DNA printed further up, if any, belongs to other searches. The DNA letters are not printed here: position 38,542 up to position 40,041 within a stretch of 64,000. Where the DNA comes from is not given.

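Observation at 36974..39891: FtsEX followed by a coiled-coil protein ending in a papain-like Cys peptidase: a PcsB/EnvC-type divisome hydrolase with a different catalytic module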

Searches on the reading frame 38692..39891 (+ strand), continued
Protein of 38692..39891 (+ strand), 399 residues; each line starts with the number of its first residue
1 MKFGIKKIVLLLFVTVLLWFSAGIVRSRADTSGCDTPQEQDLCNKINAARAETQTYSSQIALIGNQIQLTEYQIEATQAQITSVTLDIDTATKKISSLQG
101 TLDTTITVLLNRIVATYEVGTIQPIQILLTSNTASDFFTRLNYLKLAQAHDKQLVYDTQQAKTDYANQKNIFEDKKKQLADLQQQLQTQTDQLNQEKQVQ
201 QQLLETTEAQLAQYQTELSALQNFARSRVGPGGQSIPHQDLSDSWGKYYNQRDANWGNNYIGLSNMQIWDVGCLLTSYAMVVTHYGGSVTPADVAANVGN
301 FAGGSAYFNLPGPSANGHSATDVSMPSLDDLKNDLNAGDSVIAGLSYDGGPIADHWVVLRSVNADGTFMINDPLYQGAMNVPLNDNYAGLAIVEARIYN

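Call 28: predict_structure(alignment_id=A1)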
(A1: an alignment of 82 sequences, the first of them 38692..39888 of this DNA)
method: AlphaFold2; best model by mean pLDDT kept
length: 399 residues; sequences in the alignment: 82
mean_pLDDT: 84.9   pTM: 0.69
mean pLDDT of the five models: 84.9, 83.9, 83.6, 81.8, 78.9
residues with pLDDT >= 90: 204; 70-90: 149; 50-70: 28; < 50: 18
segments of 3 or more residues with pLDDT < 50: 22-33, 118-121
pLDDT, mean of each block of 10 residues (from residue 1): 68 78 38 64 77 73 88 92 94 91 81 59 57 72 74 84 91 94 91 89 83 89 88 80 96 93 89 97 96 92 88 94 96 96 93 95 94 93 93 97
secondary structure, 60 per line:
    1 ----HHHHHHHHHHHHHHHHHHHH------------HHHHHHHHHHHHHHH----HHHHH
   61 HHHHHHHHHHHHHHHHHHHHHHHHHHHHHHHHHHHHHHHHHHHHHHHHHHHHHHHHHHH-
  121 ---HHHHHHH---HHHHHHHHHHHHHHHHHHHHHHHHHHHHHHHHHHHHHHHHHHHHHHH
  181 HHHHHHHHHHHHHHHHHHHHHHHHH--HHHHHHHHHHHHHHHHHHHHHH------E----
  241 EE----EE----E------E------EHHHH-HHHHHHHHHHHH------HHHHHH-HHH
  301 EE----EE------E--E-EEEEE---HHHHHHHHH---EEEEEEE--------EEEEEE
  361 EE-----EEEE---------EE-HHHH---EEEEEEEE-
elements in order: H5-24 H37-51 H56-119 H124-130 H134-205 H208-229 H268-271 H273-284 H291-296 E320-324 H328-336 E340-346 E355-362 E368-371 H384-387 E391-398
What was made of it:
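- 38692..38778 (+): Signal peptide (aa 1-29; KK n-region, hydrophobic core, Ala29 at the likely cleavage site). Helix 5-24 followed by a low-confidence linker in the model (call 28).
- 38800..39378 (+): EnvC/PcsB-type coiled-coil domain: alpha1 (aa 56-119), hairpin tip (aa 120-133), alpha2 (aa 134-205), alpha3 (aa 208-229). Model in call 28.
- On FtsEX-partner coiled-coil proteins (EnvC, PcsB, CwlO, RipC class): Signal peptide plus helices 56-119 and 134-205 (call 28).
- Checked: AlphaFold2 predicts it as long helices 56-119 and 134-205 plus helix 208-229 (call 28).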

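Call 31: fold_search(model_id=the predicted structure, library=pdb)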
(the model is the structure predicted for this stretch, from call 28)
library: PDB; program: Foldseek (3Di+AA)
matches with E <= 10: 508; with E <= 0.001: 0
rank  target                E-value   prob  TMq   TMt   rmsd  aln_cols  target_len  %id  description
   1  4cgk_A                3.5e-03  0.91  0.25  0.28  30.2       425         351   13  Crystal structure of the essential protein PcsB from Streptococcus pneumoniae (released 2014-05-21)
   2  8tzl_E                4.3e-03  1.00  0.28  0.32  22.6       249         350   17  Cryo-EM structure of Vibrio cholerae FtsE/FtsX/EnvC complex, full-length (released 2023-12-20)
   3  6tpi_A                8.8e-03  1.00  0.33  0.34  13.1       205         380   18  EnvC bound to the FtsX periplasmic domain (released 2020-11-04)
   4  4cgk_B                9.8e-03  0.87  0.26  0.29  32.6       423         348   13  Crystal structure of the essential protein PcsB from Streptococcus pneumoniae (released 2014-05-21)
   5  6ewy                  2.6e-02  1.00  0.28  0.49  15.0       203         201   15  RipA Peptidoglycan hydrolase (Rv1477, Mycobacterium tuberculosis) N-terminal domain (released 2018-05-02)
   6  5lki_A                3.0e-02  0.66  0.23  0.07  40.7       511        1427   14  Cryo-EM structure of the Tc toxin TcdA1 in its pore state (released 2016-08-31)
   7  8jia_E                3.2e-02  0.87  0.26  0.34  14.1       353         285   11  Cryo-EM structure of Mycobacterium tuberculosis ATP bound FtsE(E165Q)X/RipC complex in peptidisc (released 2023-10-04)
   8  9l5u_A                4.2e-02  0.98  0.17  0.45   7.4       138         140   19  Papain-like cysteine protease toxin/immunity pair (released 2025-06-04)
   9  5qc1_A                5.5e-02  0.41  0.17  0.27  13.5       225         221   10  Crystal structure of human Cathepsin-S with bound ligand (released 2017-12-20)
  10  4tko                  6.1e-02  0.28  0.16  0.19  25.9       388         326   12  Structure of the periplasmic adaptor protein EmrA (released 2014-07-09)
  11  9l5u_B                6.4e-02  0.96  0.17  0.45   7.4       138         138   19  Papain-like cysteine protease toxin/immunity pair (released 2025-06-04)
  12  7qgw_A                6.4e-02  0.54  0.19  0.30  13.9       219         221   12  Sulfonated Calpeptin is a promising drug candidate against SARS-CoV-2 infections (released 2022-12-21)
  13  5qce_B                6.8e-02  0.90  0.16  0.26   7.1       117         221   12  Crystal structure of human Cathepsin-S with bound ligand (released 2017-12-20)
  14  6h6e_A                6.8e-02  0.54  0.24  0.05  41.5       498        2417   13  PTC3 holotoxin complex from Photorhabdus luminecens in prepore state (TcdA1, TcdB2, TccC3) (released 2018-10-03)
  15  5qbv_B                6.8e-02  0.47  0.18  0.29  13.8       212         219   12  Crystal structure of human Cathepsin-S with bound ligand (released 2017-12-20)
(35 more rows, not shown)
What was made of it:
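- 38800..39378 (+): Foldseek top hits are PcsB, EnvC and RipA/RipC (call 31).
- On FtsEX-partner coiled-coil proteins (EnvC, PcsB, CwlO, RipC class): Foldseek top hits are PcsB, EnvC and RipC (call 31).
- Closest known: PcsB of Streptococcus pneumoniae. Same: It is the top Foldseek hit (call 31).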

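Call 45: search_solved_structures(query=A2, max_evalue=1, show_alignments=2)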
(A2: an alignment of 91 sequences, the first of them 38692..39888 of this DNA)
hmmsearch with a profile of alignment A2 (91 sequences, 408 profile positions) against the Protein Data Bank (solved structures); distinct sequences matched with E-value up to 1: 338 (the best 60 are shown).
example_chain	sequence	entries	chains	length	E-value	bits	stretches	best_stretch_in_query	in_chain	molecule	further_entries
8hd0_E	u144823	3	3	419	2.5e-18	69.5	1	20-241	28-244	Murein hydrolase activator EnvC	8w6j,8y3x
8tzk_E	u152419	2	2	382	4.2e-16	62.1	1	11-242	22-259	Peptidase M23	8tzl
6tpi_A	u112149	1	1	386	2.1e-14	56.5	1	33-241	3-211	Murein hydrolase activator EnvC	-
4cgk_A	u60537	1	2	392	3.5e-09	39.3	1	1-236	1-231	SECRETED 45 KDA PROTEIN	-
8i6o_E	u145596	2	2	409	2.9e-08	36.3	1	32-237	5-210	Membrane-bound metallopeptidase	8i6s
8qox_B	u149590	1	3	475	3.1e-06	29.6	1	31-116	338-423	Conserved membrane protein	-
7muc_AF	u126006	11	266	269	5.5e-06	28.8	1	31-110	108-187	DotF | IcmG (DotF)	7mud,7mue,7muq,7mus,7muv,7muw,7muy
2yo3_A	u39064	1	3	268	1.4e-05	27.5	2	45-109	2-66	GENERAL CONTROL PROTEIN GCN4, PUTATIVE INNER MEMBRANE PROTEIN, GENERAL CONTROL PROTEIN GCN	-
4lin_A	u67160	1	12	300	3.7e-05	26.1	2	36-122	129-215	Tail needle protein gp26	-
8aud_A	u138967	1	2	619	3.8e-05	26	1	19-225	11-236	Cell wall-associated hydrolases (Invasion-associated proteins)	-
4q4t_A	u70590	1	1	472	0.00019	23.7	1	42-221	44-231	Peptidoglycan endopeptidase RipA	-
4q4g_X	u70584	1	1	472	0.00019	23.7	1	42-221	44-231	Peptidoglycan endopeptidase RipA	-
4q4n_A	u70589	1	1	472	0.00019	23.7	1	42-221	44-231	Peptidoglycan endopeptidase RipA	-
6gao_A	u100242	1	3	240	0.00025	23.4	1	36-114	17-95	Outer capsid protein sigma-1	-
6ewy_A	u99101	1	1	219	0.00027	23.2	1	42-221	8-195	Peptidoglycan endopeptidase RipA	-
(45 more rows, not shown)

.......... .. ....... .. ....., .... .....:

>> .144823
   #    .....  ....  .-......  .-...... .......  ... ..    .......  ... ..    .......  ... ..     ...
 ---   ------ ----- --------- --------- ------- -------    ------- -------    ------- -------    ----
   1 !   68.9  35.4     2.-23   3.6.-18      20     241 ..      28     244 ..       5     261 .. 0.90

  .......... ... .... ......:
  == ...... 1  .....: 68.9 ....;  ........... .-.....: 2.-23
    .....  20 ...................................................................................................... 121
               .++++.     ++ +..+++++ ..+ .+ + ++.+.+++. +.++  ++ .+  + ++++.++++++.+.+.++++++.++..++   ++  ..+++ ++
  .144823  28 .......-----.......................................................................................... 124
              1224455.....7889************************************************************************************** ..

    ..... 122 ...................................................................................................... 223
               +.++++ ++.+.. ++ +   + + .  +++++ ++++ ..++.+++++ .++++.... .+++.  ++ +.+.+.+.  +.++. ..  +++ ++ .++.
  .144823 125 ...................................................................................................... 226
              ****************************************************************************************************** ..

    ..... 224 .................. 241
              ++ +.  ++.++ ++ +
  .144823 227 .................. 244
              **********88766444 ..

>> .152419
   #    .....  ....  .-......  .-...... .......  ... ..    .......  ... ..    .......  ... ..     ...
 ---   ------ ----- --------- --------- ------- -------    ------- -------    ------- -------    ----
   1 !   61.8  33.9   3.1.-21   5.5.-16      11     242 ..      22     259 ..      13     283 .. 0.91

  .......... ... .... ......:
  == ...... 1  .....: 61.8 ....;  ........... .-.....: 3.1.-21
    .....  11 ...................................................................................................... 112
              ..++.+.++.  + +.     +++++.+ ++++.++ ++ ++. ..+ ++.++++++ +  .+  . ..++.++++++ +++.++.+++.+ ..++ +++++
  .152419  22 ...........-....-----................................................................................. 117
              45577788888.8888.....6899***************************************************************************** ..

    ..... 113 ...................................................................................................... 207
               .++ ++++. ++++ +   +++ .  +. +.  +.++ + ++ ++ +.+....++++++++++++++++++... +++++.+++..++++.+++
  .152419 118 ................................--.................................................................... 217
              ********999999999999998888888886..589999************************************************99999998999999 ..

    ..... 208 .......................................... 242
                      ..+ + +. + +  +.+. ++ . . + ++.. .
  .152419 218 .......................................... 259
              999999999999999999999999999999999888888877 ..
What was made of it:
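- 38800..39378 (+): Family profile vs PDB: EnvC 2.5e-18, 4.2e-16 and 2.1e-14; PcsB 3.5e-9 (call 45).
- On FtsEX-partner coiled-coil proteins (EnvC, PcsB, CwlO, RipC class): Profile vs PDB: EnvC 2.5e-18, PcsB 3.5e-9 (call 45).
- Closest known: PcsB of Streptococcus pneumoniae. Same: The family profile matches it at 3.5e-9 over aa 1-236 (call 45).
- Closest known: CwlO. Same: RipA/RipC coiled coils are recovered by profile (1.9e-4 and 0.012, call 45) and by fold (call 31).
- The HMMER coiled-coil scores carry a large composition bias (68.9 bits with bias 35.4, call 45). Coiled-coil homology is specifically to the FtsX-binding proteins (calls 31, 45). The EnvC/PcsB-type chassis points to self-wall remodelling (call 45). 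The strongest sequence matches of the coiled coil are to EnvC (call 45).
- Tried and rejected: The family profile was needed (call 45).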

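Call 66: search_protein_families(library=phrogs, proteins=[window:38692-39888:+], max_evalue=0.01)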
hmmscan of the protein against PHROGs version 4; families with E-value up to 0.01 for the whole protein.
window:38692-39888:+ (399 aa): 2 families
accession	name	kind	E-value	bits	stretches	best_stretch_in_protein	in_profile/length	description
phrog_1330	-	tail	0.00088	18.2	1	66-225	336-495/1361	tail protein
phrog_6631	-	unknown function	0.0061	17.1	0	157-206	75-124/251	-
